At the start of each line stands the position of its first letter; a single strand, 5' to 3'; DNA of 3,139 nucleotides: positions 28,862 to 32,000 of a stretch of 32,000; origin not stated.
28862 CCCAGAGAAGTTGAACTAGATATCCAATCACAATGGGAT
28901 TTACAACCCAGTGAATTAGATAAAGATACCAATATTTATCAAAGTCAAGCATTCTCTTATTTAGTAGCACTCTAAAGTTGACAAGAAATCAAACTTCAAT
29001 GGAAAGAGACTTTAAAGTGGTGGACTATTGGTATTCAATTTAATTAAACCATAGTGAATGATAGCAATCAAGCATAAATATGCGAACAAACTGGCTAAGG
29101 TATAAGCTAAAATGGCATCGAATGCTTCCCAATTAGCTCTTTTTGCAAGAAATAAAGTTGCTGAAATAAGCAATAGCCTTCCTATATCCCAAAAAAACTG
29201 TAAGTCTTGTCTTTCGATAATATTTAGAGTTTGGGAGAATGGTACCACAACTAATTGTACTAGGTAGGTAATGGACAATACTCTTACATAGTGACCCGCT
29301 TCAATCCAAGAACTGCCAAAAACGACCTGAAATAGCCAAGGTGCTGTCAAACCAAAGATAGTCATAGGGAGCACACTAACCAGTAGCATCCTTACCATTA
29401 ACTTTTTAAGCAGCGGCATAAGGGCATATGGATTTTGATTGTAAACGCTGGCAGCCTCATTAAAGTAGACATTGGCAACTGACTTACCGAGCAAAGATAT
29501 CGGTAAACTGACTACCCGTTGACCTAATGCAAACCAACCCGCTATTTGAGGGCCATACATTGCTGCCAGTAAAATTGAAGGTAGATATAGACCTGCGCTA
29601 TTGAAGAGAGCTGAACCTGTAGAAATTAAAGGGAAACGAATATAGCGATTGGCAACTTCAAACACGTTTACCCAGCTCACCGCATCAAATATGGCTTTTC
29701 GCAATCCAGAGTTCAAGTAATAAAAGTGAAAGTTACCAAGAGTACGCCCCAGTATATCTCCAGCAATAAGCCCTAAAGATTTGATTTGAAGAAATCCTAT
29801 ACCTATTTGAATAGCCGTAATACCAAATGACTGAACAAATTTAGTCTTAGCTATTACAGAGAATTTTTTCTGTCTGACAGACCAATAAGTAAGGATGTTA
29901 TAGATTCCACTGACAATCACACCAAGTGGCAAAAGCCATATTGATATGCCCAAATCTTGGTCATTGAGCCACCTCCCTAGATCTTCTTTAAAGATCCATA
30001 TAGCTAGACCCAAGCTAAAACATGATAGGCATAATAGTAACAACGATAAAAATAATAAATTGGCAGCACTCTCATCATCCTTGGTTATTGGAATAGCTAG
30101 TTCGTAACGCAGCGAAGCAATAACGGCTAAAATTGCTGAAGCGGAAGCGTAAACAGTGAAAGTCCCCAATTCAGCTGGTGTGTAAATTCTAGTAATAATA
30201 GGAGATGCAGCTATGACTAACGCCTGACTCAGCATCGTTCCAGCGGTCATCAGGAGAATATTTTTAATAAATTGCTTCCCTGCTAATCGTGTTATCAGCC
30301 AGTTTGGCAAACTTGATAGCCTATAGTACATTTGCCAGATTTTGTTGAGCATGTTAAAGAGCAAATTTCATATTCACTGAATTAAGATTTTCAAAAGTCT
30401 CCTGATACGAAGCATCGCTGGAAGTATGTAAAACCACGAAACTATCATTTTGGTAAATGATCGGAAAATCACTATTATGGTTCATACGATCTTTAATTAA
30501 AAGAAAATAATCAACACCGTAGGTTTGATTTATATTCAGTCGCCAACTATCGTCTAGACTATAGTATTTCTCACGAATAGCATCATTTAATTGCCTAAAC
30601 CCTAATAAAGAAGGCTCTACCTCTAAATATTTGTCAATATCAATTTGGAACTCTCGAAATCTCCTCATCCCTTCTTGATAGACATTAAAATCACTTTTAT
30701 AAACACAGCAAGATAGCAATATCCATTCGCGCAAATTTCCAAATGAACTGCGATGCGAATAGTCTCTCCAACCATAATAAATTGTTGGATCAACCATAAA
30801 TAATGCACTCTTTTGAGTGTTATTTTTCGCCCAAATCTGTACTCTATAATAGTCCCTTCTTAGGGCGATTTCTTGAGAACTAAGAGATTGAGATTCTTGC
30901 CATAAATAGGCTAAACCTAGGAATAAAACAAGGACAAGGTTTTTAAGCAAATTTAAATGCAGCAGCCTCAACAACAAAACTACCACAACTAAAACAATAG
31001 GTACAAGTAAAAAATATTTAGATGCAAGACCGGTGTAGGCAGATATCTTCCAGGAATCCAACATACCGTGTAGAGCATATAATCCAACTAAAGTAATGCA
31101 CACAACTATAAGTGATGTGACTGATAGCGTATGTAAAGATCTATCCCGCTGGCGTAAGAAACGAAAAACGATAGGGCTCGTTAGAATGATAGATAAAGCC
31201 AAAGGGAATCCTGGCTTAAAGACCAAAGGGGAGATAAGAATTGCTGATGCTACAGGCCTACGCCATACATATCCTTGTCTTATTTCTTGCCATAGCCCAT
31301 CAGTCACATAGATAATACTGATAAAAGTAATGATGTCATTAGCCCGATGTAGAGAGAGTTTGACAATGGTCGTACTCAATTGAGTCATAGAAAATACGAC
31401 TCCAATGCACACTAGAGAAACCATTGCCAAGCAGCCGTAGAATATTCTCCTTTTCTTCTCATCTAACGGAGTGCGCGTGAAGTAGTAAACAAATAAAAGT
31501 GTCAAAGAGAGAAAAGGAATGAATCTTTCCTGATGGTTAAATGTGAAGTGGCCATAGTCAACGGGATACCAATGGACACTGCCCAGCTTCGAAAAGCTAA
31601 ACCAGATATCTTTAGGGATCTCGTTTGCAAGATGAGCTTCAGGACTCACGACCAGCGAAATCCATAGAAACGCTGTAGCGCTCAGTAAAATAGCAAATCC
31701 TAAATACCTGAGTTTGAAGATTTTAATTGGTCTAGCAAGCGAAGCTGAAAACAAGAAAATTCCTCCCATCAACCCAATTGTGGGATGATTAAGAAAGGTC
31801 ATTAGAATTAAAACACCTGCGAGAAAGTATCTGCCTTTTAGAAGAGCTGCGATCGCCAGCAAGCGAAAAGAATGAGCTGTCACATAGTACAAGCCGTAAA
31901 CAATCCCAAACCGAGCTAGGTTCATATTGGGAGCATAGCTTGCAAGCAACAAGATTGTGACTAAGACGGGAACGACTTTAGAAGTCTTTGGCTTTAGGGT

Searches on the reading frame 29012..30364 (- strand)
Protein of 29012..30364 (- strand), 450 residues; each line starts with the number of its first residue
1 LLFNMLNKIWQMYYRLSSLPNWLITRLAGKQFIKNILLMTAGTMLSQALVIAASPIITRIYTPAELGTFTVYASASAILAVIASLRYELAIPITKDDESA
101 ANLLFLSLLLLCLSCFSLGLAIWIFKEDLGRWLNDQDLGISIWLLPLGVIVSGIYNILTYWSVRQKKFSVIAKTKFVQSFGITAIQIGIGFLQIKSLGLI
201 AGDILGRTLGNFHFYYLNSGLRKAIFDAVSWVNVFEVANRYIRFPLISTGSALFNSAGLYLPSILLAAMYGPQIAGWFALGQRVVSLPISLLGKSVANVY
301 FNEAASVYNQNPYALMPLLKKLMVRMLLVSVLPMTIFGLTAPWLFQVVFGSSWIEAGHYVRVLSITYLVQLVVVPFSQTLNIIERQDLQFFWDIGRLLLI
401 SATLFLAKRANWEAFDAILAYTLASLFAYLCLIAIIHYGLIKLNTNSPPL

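Call 5: search_protein_families(library=pfam, proteins=[window:29012-30364:-], max_evalue=0.01)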
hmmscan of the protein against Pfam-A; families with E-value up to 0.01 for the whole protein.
window:29012-30364:- (450 aa): 2 families
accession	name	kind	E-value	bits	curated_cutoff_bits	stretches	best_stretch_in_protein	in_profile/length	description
PF13440.11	Polysacc_synt_3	-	9.2e-16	58.4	23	1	56-356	1-291/293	Polysaccharide biosynthesis protein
PF01943.22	Polysacc_synt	-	0.00039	20.4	28.2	1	33-300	2-266/274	Polysaccharide biosynthesis protein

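Call 6: search_protein_families(library=ncbifam, proteins=[window:29012-30364:-], max_evalue=0.01)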
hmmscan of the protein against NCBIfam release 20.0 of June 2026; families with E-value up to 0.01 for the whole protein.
window:29012-30364:- (450 aa): 2 families
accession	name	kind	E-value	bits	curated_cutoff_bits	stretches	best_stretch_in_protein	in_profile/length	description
NF007773.0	PRK10459.1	equivalog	6e-13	48.6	273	1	43-443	18-409/492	MOP flippase family protein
NF047674.1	TeichurnBiosyTuaB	equivalog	1.9e-07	30.5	580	1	41-444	17-410/469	teichuronic acid biosynthesis protein TuaB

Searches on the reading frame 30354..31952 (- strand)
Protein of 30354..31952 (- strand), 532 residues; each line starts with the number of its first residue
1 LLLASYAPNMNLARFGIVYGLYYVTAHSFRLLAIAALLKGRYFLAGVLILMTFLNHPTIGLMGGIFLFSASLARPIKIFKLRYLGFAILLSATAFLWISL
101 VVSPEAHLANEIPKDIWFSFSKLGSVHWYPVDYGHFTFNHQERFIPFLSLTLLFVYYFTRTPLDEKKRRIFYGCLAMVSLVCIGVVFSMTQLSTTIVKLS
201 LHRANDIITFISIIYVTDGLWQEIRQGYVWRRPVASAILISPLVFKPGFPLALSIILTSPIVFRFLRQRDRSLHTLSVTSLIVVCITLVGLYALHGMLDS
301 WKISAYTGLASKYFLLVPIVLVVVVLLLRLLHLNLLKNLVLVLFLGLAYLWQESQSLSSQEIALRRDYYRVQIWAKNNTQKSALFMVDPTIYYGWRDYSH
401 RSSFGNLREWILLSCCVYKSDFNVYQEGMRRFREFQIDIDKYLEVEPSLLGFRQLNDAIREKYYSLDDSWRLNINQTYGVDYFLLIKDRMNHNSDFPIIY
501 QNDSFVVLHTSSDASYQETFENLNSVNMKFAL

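Call 5: search_protein_families(library=pfam, proteins=[window:30354-31952:-], max_evalue=0.01)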
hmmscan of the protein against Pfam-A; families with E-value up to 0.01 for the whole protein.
window:30354-31952:- (532 aa): 0 families

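Call 6: search_protein_families(library=ncbifam, proteins=[window:30354-31952:-], max_evalue=0.01)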
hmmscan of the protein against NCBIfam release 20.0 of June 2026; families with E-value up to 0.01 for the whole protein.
window:30354-31952:- (532 aa): 0 families
